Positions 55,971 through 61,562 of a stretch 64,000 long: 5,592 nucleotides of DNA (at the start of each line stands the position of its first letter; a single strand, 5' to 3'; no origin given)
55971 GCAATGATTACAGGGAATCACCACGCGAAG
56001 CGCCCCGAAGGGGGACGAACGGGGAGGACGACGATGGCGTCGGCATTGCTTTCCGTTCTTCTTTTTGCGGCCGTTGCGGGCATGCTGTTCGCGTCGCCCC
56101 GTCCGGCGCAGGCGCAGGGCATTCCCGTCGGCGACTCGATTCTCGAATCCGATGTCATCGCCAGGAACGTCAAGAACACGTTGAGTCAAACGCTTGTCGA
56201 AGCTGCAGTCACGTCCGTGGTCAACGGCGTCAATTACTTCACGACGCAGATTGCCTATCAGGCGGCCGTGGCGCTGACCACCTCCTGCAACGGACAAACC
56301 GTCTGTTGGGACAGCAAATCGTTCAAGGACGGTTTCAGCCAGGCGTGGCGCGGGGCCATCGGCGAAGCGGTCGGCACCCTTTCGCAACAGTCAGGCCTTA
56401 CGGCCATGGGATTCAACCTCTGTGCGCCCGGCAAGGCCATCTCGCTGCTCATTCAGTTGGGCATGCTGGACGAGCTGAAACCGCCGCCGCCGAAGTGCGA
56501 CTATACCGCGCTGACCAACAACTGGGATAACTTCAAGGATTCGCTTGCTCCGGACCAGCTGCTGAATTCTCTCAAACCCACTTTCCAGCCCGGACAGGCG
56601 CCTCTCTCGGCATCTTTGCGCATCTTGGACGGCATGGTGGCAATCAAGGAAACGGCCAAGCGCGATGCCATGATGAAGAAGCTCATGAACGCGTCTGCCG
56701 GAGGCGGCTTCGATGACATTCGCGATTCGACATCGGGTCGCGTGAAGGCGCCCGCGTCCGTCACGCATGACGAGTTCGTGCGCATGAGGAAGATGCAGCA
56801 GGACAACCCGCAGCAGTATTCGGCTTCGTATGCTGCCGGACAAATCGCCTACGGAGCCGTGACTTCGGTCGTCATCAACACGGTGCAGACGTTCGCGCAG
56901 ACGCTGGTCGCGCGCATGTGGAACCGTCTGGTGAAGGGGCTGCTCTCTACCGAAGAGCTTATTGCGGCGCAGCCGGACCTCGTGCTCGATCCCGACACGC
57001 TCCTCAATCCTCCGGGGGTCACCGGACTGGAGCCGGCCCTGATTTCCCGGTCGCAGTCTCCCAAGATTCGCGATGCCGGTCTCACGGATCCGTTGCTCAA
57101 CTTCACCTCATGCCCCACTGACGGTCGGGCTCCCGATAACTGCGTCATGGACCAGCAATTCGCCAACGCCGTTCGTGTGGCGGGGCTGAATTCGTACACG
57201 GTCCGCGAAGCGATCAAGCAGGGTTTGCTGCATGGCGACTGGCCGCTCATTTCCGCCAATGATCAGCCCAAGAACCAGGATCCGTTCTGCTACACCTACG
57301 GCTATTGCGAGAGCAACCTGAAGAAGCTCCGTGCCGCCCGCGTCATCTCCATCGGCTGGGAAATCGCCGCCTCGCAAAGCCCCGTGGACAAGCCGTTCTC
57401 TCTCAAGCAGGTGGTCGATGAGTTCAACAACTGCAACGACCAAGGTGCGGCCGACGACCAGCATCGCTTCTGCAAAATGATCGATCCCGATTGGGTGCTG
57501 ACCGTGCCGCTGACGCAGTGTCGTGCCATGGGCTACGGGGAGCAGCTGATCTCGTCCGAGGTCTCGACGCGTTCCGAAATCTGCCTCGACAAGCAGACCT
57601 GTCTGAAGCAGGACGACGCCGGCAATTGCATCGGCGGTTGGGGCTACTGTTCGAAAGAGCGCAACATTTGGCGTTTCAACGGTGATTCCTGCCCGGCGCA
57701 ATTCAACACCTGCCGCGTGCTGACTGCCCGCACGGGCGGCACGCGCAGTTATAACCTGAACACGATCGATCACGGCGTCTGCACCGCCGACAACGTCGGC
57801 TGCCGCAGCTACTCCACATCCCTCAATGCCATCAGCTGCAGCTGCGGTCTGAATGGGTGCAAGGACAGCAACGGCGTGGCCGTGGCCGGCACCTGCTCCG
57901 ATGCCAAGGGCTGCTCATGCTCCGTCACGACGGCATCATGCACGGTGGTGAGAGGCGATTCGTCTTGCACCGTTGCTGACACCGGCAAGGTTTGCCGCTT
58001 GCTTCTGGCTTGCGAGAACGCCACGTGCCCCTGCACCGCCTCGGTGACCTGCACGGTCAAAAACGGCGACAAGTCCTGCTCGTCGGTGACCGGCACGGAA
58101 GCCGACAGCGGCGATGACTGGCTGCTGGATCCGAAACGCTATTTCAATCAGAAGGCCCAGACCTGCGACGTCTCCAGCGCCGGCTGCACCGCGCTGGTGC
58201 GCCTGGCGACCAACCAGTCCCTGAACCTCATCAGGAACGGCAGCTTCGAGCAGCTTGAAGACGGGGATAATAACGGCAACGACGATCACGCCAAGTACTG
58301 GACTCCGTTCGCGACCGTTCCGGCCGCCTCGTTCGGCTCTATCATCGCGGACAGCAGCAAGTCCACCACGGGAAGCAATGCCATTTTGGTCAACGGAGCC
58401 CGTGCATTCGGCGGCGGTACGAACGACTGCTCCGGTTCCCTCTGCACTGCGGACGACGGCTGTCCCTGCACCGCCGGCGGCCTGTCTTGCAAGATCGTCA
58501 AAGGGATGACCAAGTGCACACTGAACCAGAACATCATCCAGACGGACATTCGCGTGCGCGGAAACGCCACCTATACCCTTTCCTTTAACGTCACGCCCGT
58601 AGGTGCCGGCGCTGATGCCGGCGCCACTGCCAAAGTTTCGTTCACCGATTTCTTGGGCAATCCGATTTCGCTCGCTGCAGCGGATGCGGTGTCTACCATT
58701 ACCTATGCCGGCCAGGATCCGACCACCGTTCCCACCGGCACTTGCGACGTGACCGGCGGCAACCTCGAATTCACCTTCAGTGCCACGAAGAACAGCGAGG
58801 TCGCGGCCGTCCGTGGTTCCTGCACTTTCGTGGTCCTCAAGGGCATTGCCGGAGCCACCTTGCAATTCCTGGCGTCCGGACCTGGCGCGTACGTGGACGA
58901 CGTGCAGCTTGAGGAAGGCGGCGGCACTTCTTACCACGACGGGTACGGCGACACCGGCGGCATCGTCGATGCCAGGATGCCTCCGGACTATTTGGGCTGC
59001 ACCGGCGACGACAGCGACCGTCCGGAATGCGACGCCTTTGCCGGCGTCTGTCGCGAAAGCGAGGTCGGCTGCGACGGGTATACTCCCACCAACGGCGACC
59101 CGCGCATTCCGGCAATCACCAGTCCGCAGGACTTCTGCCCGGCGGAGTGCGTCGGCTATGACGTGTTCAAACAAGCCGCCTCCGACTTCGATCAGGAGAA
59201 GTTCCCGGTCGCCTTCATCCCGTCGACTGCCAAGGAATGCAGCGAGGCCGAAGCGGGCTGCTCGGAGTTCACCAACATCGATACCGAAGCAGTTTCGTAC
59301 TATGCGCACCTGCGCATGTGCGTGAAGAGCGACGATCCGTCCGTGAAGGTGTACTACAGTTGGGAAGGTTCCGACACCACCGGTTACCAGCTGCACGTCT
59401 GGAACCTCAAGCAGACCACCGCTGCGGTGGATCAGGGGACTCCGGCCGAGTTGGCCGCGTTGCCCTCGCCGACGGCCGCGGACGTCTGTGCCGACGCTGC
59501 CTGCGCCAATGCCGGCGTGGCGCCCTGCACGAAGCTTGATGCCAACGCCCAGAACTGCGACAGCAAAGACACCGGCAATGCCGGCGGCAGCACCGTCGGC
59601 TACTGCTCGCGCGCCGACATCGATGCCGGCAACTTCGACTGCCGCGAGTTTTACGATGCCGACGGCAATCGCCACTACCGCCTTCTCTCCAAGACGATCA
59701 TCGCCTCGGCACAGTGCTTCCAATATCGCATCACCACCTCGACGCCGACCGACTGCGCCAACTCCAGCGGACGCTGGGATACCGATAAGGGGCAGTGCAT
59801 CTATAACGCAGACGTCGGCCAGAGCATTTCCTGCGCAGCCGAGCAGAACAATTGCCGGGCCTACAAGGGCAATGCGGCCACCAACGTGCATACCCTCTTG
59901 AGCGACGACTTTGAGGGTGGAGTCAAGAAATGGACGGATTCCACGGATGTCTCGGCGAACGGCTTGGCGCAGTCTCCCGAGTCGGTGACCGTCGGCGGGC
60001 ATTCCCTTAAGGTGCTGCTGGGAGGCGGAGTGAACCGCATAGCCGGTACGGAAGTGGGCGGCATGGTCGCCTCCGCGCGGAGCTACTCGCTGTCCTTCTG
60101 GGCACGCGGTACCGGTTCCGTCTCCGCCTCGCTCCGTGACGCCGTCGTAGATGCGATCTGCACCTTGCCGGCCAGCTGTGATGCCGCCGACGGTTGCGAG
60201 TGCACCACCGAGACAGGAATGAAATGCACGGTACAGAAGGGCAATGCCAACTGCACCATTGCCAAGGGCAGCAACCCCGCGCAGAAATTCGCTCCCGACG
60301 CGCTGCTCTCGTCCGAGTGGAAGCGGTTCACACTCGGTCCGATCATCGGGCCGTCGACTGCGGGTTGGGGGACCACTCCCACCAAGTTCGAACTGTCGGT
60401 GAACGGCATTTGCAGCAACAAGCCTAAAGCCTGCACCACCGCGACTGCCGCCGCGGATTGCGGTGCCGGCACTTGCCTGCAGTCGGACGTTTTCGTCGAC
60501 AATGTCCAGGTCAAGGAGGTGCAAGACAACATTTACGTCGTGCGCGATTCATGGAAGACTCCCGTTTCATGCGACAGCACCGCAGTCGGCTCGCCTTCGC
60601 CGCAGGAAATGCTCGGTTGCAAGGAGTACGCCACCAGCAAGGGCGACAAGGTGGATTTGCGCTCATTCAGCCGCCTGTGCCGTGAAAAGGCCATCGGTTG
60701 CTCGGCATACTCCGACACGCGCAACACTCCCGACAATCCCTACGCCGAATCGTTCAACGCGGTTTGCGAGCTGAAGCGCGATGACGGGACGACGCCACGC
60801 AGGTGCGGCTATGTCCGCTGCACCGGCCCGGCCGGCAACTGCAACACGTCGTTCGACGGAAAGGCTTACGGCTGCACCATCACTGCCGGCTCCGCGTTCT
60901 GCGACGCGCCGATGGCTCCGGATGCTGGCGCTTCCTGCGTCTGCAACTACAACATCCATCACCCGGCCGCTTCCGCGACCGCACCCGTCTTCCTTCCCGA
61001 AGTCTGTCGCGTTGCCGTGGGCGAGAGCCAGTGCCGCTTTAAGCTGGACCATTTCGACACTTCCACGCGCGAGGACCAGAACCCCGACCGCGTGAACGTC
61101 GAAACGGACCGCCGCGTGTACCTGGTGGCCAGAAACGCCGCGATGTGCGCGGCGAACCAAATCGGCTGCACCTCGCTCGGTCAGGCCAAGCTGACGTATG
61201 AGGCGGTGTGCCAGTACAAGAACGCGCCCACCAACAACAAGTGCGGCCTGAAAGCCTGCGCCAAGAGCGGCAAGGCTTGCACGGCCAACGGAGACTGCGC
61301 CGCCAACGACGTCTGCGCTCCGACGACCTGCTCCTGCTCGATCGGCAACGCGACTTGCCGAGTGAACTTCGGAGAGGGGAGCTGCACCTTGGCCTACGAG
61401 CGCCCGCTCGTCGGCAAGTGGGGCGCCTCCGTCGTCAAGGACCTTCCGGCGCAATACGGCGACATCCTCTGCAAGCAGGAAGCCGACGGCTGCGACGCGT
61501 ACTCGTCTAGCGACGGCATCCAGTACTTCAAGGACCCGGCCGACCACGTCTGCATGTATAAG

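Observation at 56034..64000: Giant (>2650 aa, open at window edge) secreted cysteine-rich protein built from CBM4/9-like domains interrupted by a recurring four-cysteine module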

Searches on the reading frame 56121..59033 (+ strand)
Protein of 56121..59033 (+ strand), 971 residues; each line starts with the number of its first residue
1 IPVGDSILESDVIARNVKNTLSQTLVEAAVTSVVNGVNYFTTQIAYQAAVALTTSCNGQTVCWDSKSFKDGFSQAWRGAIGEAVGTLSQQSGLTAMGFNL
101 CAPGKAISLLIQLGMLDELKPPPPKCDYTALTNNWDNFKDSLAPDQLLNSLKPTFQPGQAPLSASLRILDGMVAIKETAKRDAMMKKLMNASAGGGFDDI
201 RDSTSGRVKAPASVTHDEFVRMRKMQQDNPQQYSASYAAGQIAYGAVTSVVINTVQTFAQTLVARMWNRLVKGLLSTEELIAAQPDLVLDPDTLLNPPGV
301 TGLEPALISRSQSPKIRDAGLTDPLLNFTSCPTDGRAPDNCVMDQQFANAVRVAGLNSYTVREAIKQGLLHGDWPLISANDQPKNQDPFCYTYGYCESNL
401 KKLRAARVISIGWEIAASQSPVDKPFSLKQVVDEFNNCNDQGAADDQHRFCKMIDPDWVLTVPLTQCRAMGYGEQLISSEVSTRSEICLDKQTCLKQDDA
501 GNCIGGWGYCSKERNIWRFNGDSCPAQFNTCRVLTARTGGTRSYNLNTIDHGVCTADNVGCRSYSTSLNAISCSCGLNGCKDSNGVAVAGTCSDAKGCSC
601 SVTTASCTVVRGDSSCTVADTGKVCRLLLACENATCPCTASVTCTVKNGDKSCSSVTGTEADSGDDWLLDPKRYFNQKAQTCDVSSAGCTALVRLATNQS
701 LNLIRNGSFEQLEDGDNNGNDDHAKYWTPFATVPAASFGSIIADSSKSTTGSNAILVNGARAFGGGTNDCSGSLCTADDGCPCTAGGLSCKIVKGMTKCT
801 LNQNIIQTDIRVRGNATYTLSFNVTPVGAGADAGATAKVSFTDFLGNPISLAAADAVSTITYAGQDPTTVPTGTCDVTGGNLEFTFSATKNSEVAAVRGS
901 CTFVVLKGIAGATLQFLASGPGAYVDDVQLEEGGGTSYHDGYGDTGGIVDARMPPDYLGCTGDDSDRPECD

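Call 53: predict_structure(alignment_id=A3)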
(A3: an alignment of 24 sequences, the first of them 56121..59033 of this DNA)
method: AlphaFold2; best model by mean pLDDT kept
length: 971 residues; sequences in the alignment: 24
mean_pLDDT: 58.8   pTM: 0.33
mean pLDDT of the five models: 58.8, 58.6, 55.0, 54.2, 53.1
residues with pLDDT >= 90: 50; 70-90: 302; 50-70: 207; < 50: 412
segments of 3 or more residues with pLDDT < 50: 1-34, 49-69, 90-98, 103-121, 141-176, 190-195, 201-209, 233-320, 474-484, 491-532, 534-570, 620-622, 655-700, 761-767, 942-971
pLDDT, mean of each block of 10 residues (from residue 1): 32 35 36 51 53 40 43 60 56 44 40 28 62 57 41 38 40 47 51 50 42 64 59 42 31 38 39 34 35 38 41 40 68 58 82 66 84 91 84 90 80 89 91 89 83 84 59 47 51 41 44 30 41 42 40 30 29 62 73 75 71 69 69 82 69 50 34 29 32 31 82 79 79 72 81 79 50 71 69 71 78 82 81 84 84 87 60 85 82 68 86 83 86 69 35 34 40 38
secondary structure, 60 per line:
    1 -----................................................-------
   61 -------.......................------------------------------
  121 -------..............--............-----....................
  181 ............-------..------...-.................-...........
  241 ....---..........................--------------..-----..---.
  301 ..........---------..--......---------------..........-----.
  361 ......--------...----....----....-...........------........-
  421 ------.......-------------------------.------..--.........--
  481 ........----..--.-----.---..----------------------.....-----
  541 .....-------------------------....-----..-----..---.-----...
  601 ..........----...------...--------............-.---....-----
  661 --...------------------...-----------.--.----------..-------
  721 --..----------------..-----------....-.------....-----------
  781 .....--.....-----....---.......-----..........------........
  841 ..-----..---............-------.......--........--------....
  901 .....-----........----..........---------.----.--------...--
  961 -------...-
elements in order (helices of 4 or more, strands of 3 or more residues): H6-53 H68-90 H128-141 H144-155 H161-192 E208-210 H212-228 H230-244 H248-273 H300-310 H324-329 H345-354 H361-366 E375-377 H382-385 H390-393 H397-405 H412-419 H428-433 E470-478 E481-488 E531-535 E541-545 E571-574 E598-610 E615-617 E624-626 E635-646 E652-655 E754-757 E766-769 E781-785 E788-792 E798-801 E805-811 E817-826 E833-842 E856-864 E872-878 E881-888 E897-905 E911-918 E923-932

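Call 55: fold_search(model_id=the predicted structure, library=pdb)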
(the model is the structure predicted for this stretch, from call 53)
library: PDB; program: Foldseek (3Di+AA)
matches with E <= 10: 816; with E <= 0.001: 0
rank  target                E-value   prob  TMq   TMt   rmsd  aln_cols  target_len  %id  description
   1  2zew_B                2.1e-03  1.00  0.13  0.66   8.1       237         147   13  Family 16 Cabohydrate Binding Domain Module 1 (released 2008-03-04)
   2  4d0q                  2.2e-03  1.00  0.12  0.59  10.1       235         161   11  Hyaluronan Binding Module of the Streptococcal Pneumoniae Hyaluronate Lyase (released 2014-08-06)
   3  3oea_A                2.8e-03  1.00  0.12  0.65   8.9       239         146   12  Crystal structure of the Q121E mutants of C.polysaccharolyticus CBM16-1 bound to cellopentaose (released 2010-08-25)
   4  9b45_1                3.1e-03  0.85  0.09  0.15  16.2       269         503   13  Pseudomonas phage Pa193 baseplate complex and tail fiber (released 2024-10-16)
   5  2zex_A                3.8e-03  1.00  0.11  0.57   9.0       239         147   13  Family 16 carbohydrate binding module (released 2008-03-04)
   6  1k42_MODEL_1_A        4.0e-03  0.93  0.09  0.39  14.8       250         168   13  The Solution Structure of the CBM4-2 Carbohydrate Binding Module from a Thermostable Rhodothermus marinus Xyla (released 2002-05-29)
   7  2zey_A                5.0e-03  1.00  0.12  0.65   8.1       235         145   13  Family 16 carbohydrate binding module (released 2008-03-04)
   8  4xup_E                5.0e-03  1.00  0.12  0.60   7.6       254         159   11  Structure of the N-terminal CBM22-1-CBM22-2 tandem domain from Paenibacillus barcinonensis Xyn10C (released 2015-06-03)
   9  8hhv_A                5.0e-03  0.97  0.09  0.16  14.7       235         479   15  endo-alpha-D-arabinanase EndoMA1 from Microbacterium arabinogalactanolyticum (released 2023-08-16)
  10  4xup_C                5.3e-03  1.00  0.12  0.61   6.6       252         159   12  Structure of the N-terminal CBM22-1-CBM22-2 tandem domain from Paenibacillus barcinonensis Xyn10C (released 2015-06-03)
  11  2zex_B                5.3e-03  1.00  0.12  0.62   8.8       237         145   13  Family 16 carbohydrate binding module (released 2008-03-04)
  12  3oeb_A                6.6e-03  1.00  0.12  0.60   6.3       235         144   12  Crystal structure of the Q121E mutant of C.polysaccharolyticus CBM16-1 bound to mannopentaose (released 2010-08-25)
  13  4xuo_A                8.6e-03  1.00  0.13  0.62   6.3       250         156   12  Structure of the CBM22-1 xylan-binding domain from Paenibacillus barcinonensis Xyn10C (released 2015-06-03)
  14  8ic1_A                9.1e-03  0.93  0.09  0.16  14.8       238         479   17  endo-alpha-D-arabinanase EndoMA1 D51N mutant from Microbacterium arabinogalactanolyticum in complex with arabinooligos (released 2023-08-16)
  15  6sh9_B                9.6e-03  0.63  0.10  0.08  16.9       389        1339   11  EngBF DARPin Fusion 4b D12 (released 2019-11-06)
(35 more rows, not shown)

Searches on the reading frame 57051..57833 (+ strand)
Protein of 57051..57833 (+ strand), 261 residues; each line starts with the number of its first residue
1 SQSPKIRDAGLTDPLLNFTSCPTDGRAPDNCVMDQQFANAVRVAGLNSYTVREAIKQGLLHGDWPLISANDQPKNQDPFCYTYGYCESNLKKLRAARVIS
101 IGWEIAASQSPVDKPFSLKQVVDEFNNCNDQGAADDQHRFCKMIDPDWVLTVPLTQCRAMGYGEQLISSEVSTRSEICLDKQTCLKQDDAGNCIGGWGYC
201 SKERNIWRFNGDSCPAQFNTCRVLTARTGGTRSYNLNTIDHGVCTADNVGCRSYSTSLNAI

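Call 62: predict_structure(alignment_id=A4)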
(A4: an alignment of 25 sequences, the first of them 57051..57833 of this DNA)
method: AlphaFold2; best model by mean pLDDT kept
length: 261 residues; sequences in the alignment: 25
mean_pLDDT: 71.9   pTM: 0.58
mean pLDDT of the five models: 71.9, 68.3, 66.7, 66.5, 63.6
residues with pLDDT >= 90: 103; 70-90: 36; 50-70: 63; < 50: 59
segments of 3 or more residues with pLDDT < 50: 1-4, 202-209, 211-215, 217-221, 224-227, 229-261
pLDDT, mean of each block of 10 residues (from residue 1): 47 78 80 92 78 95 98 94 96 88 95 98 97 95 94 62 57 58 61 59 44 47 47 45 37 32 28
secondary structure, 60 per line:
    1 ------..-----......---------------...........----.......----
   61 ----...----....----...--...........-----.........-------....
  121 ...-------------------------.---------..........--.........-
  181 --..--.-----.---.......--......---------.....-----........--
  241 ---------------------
elements in order: H14-19 H35-45 H51-56 E65-67 H72-75 H87-95 H101-109 H118-123 E159-168 E171-179 E197-203 E206-211 E221-225 E231-235

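Call 78: search_protein_representatives(protein=window:57051-57833:+)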
Query: 261 residues. Proteins with E-value up to 0.001 (for the whole library): 1122; up to 1e-10: 1075; up to 1e-30: 604. The best 150 are listed.
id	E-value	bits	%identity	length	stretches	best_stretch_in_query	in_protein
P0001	9.2e-179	608.8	100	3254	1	1-261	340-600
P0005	1.7e-118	411.1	65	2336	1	4-260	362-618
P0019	4.0e-108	377.2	61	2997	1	7-261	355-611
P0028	8.9e-107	372.7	59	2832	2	6-259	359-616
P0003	1.9e-105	368.4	59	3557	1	6-260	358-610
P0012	4.5e-105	367.2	61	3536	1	3-259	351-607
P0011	1.3e-104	365.7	62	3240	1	7-260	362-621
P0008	1.2e-99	349.4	59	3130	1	5-260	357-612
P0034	4.2e-98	344.3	58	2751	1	6-257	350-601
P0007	1.7e-97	342.3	57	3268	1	6-261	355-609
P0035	2.3e-97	341.9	59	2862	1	5-257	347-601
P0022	3.5e-97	341.2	58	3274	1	5-260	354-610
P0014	1.7e-96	339.1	55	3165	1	3-260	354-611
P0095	3.3e-96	338.1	56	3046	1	4-257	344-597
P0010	2.0e-95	335.5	65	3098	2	134-257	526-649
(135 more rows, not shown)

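Call 107: search_dna_similar(query=window:57051-57833:+, collection=plasmids, mode=protein, max_evalue=0.001)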
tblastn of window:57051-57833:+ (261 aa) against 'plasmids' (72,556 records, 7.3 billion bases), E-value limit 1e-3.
No match.

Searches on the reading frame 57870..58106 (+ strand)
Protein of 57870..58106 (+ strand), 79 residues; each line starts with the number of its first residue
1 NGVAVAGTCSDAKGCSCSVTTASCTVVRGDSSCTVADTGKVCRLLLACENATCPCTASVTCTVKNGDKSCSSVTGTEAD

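Call 77: search_protein_families(library=pfam, proteins=[window:57870-58106:+], max_evalue=10)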
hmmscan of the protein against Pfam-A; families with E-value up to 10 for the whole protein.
seq(79 aa): 1 family
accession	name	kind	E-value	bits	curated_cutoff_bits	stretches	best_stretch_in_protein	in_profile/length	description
PF09136.16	Glucodextran_B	-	1.5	9.2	27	1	3-35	19-52/83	Glucodextranase, domain B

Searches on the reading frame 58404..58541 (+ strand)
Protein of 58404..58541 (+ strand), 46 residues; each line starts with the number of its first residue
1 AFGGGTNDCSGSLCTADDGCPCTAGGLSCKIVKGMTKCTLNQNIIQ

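Call 77: search_protein_families(library=pfam, proteins=[window:58404-58541:+], max_evalue=10)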
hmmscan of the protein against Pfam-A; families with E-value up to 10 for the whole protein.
seq(46 aa): 0 families

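Call 88: find_homologous_proteins(query=A7, max_evalue=0.01)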
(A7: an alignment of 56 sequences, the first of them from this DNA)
Query A7 (56 sequences): 22 candidates shared short words with the query, none scored E <= 0.01.

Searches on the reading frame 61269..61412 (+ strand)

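Call 77: search_protein_families(library=pfam, proteins=[window:61269-61412:+], max_evalue=10)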
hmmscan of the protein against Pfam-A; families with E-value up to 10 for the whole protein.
seq(48 aa): 2 families
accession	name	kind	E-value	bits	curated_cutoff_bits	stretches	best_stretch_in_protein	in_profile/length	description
PF16019.10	CSRNP_N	-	0.055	13.8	27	1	9-38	152-181/218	Cysteine/serine-rich nuclear protein N-terminus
PF01683.23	EB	-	1.5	9.4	24.3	1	1-27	19-45/52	EB module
